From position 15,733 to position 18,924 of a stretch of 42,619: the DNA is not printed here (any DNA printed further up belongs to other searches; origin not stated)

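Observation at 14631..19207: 4.6-kb glycosylation island and M15 peptidase inserted between the capsid and connector genes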

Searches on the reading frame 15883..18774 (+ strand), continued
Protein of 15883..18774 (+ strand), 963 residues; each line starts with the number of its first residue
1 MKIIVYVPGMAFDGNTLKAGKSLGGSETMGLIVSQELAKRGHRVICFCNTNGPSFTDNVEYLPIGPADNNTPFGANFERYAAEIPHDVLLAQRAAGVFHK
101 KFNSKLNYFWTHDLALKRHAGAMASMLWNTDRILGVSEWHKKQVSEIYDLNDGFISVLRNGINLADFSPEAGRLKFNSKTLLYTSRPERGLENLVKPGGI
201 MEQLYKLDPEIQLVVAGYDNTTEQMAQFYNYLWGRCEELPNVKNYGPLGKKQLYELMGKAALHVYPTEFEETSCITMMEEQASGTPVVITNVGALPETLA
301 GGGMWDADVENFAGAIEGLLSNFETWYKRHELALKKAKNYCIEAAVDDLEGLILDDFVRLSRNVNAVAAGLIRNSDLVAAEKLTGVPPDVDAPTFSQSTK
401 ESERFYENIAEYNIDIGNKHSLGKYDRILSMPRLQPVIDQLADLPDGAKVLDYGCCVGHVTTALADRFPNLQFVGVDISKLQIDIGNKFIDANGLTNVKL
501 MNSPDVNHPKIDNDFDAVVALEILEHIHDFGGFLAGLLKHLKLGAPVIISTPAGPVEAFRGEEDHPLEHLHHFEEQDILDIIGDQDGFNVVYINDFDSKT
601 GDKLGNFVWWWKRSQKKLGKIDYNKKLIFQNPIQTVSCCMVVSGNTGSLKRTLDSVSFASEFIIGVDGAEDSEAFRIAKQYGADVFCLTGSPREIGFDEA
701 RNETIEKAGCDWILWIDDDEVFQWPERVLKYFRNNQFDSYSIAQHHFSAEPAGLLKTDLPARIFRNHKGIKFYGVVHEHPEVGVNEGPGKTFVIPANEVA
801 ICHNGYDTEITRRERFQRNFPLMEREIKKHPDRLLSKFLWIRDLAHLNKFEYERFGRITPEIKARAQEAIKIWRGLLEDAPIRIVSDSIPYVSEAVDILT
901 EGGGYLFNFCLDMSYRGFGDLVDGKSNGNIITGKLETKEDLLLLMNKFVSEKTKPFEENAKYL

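Call 26: search_solved_structures(query=A1, max_evalue=0.001, show_alignments=0)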
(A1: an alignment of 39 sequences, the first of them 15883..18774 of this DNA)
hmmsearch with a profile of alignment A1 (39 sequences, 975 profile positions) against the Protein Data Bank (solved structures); distinct sequences matched with E-value up to 0.001: 142 (the best 60 are shown).
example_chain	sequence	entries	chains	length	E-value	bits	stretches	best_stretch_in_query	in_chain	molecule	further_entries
22ao_A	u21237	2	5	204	2.6e-23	85.3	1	650-844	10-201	GmaR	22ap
7msp_A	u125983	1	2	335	7.8e-21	77.1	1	649-840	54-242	SPbeta prophage-derived glycosyltransferase SunS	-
7msn_A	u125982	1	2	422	1.2e-20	76.5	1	649-840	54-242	SPbeta prophage-derived glycosyltransferase SunS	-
3mgg_A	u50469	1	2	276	6.5e-19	70.7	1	451-564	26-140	Methyltransferase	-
7msk_A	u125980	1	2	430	3e-16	61.9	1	644-858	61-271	Glyco_trans_2-like domain-containing protein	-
3c4q_A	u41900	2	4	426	3.4e-14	55.1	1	124-375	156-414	Predicted glycosyltransferases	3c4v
7qsg_A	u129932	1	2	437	5.7e-14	54.4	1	123-369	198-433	D-inositol 3-phosphate glycosyltransferase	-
3c48_A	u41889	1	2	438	8.1e-14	53.9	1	124-372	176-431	Predicted glycosyltransferases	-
6hp1_A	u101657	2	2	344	2.3e-13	52.4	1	437-564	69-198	Putative polyketide synthase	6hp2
9we4_B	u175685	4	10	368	6.3e-13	50.9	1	458-564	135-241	N-methyltransferase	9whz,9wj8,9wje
5doo_A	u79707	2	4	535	6.5e-13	50.9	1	462-588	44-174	protein lysine methyltransferase 2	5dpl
9wj7_B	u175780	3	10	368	1.5e-12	49.7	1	458-564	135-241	N-methyltransferase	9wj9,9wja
5dpm_A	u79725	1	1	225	2.3e-12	49.1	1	447-566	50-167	Ubiquinone biosynthesis O-methyltransferase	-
4kdr_A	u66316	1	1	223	2.4e-12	49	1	448-566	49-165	3-demethylubiquinone-9 3-methyltransferase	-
6p3m_A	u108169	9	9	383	2.8e-12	48.8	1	456-563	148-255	tetrahydroprotoberberine N-methyltransferase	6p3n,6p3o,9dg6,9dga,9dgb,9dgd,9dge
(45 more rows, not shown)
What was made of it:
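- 17770..18300 (+): Fusion protein, domain 3 (aa ~630-806): GT2 (GT-A, DxD) glycosyltransferase of the SunS/ThuS/GmaR type, the proposed protein-priming activity. Profile against PDB: GmaR 2.6e-23, SunS 7.8e-21, ThuS 3e-16 (call 26).
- The methyltransferase domain matches O-, N-, C- and protein-lysine methyltransferases about equally (call 26). The GT2 domain is closest to protein glycosyltransferases (call 26).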

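Call 28: find_related_loci(query=A1, collection=genome_contigs, flank=10000)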
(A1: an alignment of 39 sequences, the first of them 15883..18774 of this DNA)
Query A1 (963 aa) in genome_contigs; peptide patterns used: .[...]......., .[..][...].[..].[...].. (x = any residue, [..] = any of these).
600 stretches matched a pattern (row limit reached: there are more); 387 encode a relative of the query (tblastn E <= 1e-3); the best 80 are kept; 80 distinct loci.
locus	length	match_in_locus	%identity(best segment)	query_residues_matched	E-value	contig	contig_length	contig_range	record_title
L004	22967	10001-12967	40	1-959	0e+0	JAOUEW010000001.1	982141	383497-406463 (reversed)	MAG: Deltaproteobacteria bacterium isolate 4_1_July_SF_Bin22 4_1_July_SF_Bin22_scaffold_1_c1, whole genome shotgun seque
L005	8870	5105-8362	37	1-957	0e+0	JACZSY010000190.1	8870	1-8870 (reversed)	MAG: SAR324 cluster bacterium isolate B11T3L8 B11T3L8_NODE2596, whole genome shotgun sequence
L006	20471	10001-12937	33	3-959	3e-144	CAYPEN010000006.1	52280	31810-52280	MAG TPA_asm: uncultured Gammaproteobacteria bacterium isolate SRP263991_co5_217 genome assembly, contig: NODE_1376_lengt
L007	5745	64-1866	40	365-959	8e-134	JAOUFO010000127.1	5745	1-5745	MAG: Deltaproteobacteria bacterium isolate 4_1_July_SF_Bin46 4_1_July_SF_Bin46_scaffold_8166_c1, whole genome shotgun se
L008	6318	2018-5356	44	1-954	4e-116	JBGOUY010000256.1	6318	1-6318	MAG: bacterium isolate OBJ_0618_7090110_128 k141_3531409_length_6318_cov_79.0000, whole genome shotgun sequence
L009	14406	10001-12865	35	1-912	2e-154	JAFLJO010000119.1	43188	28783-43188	MAG: Desulfocapsa sp. isolate MC-01 c_000000406812, whole genome shotgun sequence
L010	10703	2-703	50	714-953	8e-70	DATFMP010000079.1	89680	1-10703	MAG TPA_asm: bacterium isolate SMAG_U9228 k141_117694, whole genome shotgun sequence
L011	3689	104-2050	27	241-851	5e-58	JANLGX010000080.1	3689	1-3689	MAG: Gemmatimonadaceae bacterium isolate P6-2 k99_347617, whole genome shotgun sequence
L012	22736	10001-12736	34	1-902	1e-139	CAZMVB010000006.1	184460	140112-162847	MAG TPA_asm: uncultured Desulfarculales bacterium isolate binchicken_co178_57 genome assembly, contig: NODE_139_length_1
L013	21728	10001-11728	36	120-958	1e-51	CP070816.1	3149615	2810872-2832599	MAG: Armatimonadota bacterium isolate bin117 chromosome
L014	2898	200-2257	36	1-960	5e-52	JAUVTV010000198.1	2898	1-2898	MAG: Candidatus Eisenbacteria bacterium isolate CSMAG_775 CSMAG_775_k141_1918648_length_2898_cov_6.0000, whole genome sh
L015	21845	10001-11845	31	1-873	1e-39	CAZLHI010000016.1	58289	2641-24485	MAG TPA_asm: uncultured bacterium isolate SRP239594_co1_170 genome assembly, contig: NODE_51_length_58289_cov_33.987739,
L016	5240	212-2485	30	21-861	7e-38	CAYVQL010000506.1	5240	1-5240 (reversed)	MAG TPA_asm: uncultured Enterobacterales bacterium isolate SRP077602_co7_23 genome assembly, contig: NODE_61058_length_5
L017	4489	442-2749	28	21-861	1e-35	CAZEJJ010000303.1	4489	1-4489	MAG TPA_asm: uncultured Enterobacterales bacterium isolate binchicken_co141_421 genome assembly, contig: NODE_63158_leng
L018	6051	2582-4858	34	21-861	2e-34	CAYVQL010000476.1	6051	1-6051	MAG TPA_asm: uncultured Enterobacterales bacterium isolate SRP077602_co7_23 genome assembly, contig: NODE_51978_length_6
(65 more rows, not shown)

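Call 29: find_related_loci(query=A1, collection=viral_contigs, flank=10000)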
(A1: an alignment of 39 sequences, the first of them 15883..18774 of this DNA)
Query A1 (963 aa) in viral_contigs; peptide patterns used: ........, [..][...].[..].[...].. (x = any residue, [..] = any of these).
409 stretches matched a pattern; 317 encode a relative of the query (tblastn E <= 1e-3); the best 80 are kept; 80 distinct loci.
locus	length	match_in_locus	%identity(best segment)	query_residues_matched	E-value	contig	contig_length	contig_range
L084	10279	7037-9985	51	1-963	0e+0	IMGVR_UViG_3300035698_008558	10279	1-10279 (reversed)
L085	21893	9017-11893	49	1-962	0e+0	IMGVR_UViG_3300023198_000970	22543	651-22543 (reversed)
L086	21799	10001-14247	48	1-963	0e+0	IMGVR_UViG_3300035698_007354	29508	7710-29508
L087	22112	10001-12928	49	1-963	0e+0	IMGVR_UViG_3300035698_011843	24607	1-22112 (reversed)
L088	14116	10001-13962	47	1-963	0e+0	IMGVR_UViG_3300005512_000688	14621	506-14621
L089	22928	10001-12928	46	1-963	0e+0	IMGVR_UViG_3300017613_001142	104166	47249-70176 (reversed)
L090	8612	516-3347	46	1-941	0e+0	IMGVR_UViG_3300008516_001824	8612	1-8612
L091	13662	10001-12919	43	2-963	0e+0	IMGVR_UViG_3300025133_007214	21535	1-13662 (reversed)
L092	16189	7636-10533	43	1-956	0e+0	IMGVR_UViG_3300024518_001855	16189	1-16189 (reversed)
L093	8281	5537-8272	44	2-901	0e+0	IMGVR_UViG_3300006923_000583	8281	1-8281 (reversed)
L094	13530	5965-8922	42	3-963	0e+0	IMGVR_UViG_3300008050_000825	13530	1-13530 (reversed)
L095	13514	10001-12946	42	4-963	0e+0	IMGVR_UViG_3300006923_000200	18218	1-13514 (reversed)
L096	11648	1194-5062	40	4-958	0e+0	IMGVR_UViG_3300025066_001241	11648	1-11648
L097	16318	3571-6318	42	1-957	0e+0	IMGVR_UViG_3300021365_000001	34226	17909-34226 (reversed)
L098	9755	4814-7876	41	1-957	0e+0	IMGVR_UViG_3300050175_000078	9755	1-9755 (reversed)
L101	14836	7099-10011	40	1-958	0e+0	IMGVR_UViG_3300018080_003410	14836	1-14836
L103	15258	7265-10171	38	1-958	0e+0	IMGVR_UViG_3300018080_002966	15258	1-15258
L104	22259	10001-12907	38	1-958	0e+0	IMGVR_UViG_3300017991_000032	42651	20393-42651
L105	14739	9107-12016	39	1-958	0e+0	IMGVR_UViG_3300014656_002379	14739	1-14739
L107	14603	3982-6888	39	1-958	0e+0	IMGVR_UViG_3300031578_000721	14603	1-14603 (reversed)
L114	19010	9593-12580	38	1-957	0e+0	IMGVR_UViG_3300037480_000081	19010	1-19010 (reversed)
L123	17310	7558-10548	37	1-957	0e+0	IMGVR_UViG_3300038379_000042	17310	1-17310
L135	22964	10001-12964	36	1-961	0e+0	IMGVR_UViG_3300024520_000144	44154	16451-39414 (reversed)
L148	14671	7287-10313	36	1-963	0e+0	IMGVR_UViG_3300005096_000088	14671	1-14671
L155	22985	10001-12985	36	1-963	5e-176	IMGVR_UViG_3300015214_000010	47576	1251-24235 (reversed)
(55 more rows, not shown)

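Call 37: search_protein_families(library=pfam, proteins=[L114:12576-13106:+, L114:14084-17296:+, L114:17306-17575:+, L001:12990-13364:+, L104:17530-17880:+, L086:15557-16234:+, L104:15123-17315:+, L135:13474-15750:+, L155:14309-15358:+, L104:13991-15055:+], max_evalue=0.01)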
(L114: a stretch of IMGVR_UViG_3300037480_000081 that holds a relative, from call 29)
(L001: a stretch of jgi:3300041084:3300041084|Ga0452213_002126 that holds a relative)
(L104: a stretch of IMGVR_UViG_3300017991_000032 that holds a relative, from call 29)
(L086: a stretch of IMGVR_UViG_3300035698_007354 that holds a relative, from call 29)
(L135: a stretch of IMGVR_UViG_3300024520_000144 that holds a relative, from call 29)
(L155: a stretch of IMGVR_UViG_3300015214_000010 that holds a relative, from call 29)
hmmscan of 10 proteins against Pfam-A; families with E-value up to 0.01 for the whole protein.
L114:12576-13106:+ (176 aa): 0 families

L114:14084-17296:+ (1070 aa): 0 families

L114:17306-17575:+ (89 aa): 0 families

L001:12990-13364:+ (124 aa): 0 families

L104:17530-17880:+ (116 aa): 1 family
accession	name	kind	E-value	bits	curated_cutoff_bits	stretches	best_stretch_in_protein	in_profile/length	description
PF09134.16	Invasin_D3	-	0.00094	20.1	33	1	19-89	26-84/98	Invasin, domain 3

L086:15557-16234:+ (225 aa): 2 families
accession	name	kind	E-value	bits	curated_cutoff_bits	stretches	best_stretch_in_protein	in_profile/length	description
PF04055.27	Radical_SAM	-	3.8e-12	47.1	29.5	1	9-121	1-114/166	Radical SAM superfamily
PF13186.11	SPASM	-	0.00091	19.9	21.5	1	164-206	1-45/67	Iron-sulfur cluster-binding domain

L104:15123-17315:+ (730 aa): 1 family
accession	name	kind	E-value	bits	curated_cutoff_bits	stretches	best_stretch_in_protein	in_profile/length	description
PF15102.11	TMEM154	-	0.0091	16.3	30.3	0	143-183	6-46/153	TMEM154 protein family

L135:13474-15750:+ (758 aa): 1 family
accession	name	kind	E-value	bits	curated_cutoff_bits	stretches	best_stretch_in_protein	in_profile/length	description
PF02449.21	Glyco_hydro_42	-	0.0033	17.3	21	1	264-388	32-133/376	Beta-galactosidase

L155:14309-15358:+ (349 aa): 0 families

L104:13991-15055:+ (354 aa): 0 families
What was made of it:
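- Tried and rejected: The only significant hit was one radical-SAM/SPASM protein; the others were weak and below cut-off (call 37).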

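Call 40: get_annotated_region(hit=H1, flank=8000)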
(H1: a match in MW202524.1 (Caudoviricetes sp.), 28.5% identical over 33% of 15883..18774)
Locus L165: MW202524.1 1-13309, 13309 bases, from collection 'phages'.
description: Podoviridae sp. isolate ctKR88, complete genome.
organism: Caudoviricetes sp. (NCBI taxid 2832643)
taxonomy: Viruses; Duplodnaviria; Heunggongvirae; Uroviricota; Caudoviricetes
host: -; source: Manatee Spring; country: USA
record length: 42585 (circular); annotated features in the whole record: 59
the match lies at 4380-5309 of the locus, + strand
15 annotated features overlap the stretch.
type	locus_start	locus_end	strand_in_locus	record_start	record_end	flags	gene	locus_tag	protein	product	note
CDS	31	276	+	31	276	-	-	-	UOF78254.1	hypothetical protein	-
CDS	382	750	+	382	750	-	-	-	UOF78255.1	hypothetical protein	-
CDS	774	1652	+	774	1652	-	-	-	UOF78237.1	procyclic acidic repetitive protein (parP)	-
CDS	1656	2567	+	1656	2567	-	-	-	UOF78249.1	major capsid protein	-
CDS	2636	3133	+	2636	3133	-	-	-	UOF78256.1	hypothetical protein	-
CDS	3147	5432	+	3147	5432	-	-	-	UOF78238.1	beta4glucosyltransferase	-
CDS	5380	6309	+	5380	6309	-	-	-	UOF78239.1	gtA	-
CDS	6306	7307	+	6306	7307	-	-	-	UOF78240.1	yqgM-like protein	-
CDS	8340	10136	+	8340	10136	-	-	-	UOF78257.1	hypothetical protein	-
CDS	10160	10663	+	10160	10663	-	-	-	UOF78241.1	methyltransferase domain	-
CDS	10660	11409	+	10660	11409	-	-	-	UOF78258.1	has synthase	-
CDS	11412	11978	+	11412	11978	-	-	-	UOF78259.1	methyltransferase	-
CDS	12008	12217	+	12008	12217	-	-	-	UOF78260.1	hypothetical protein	-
CDS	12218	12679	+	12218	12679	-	-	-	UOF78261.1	hypothetical protein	-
CDS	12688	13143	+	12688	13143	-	-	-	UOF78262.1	hypothetical protein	-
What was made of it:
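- An unrelated uncultured phage, MW202524, has an unfused cluster of glycosyltransferase and methyltransferase genes right after its capsid gene (call 40).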

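Call 44: find_encoding_contigs(protein=P0001, flank=3000, max_places=3)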
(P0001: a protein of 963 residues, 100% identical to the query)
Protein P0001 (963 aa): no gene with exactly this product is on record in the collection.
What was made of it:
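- Tried and rejected: An exact look-up of the window's own fusion protein was not on record (call 44), so the sample of origin is unknown.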
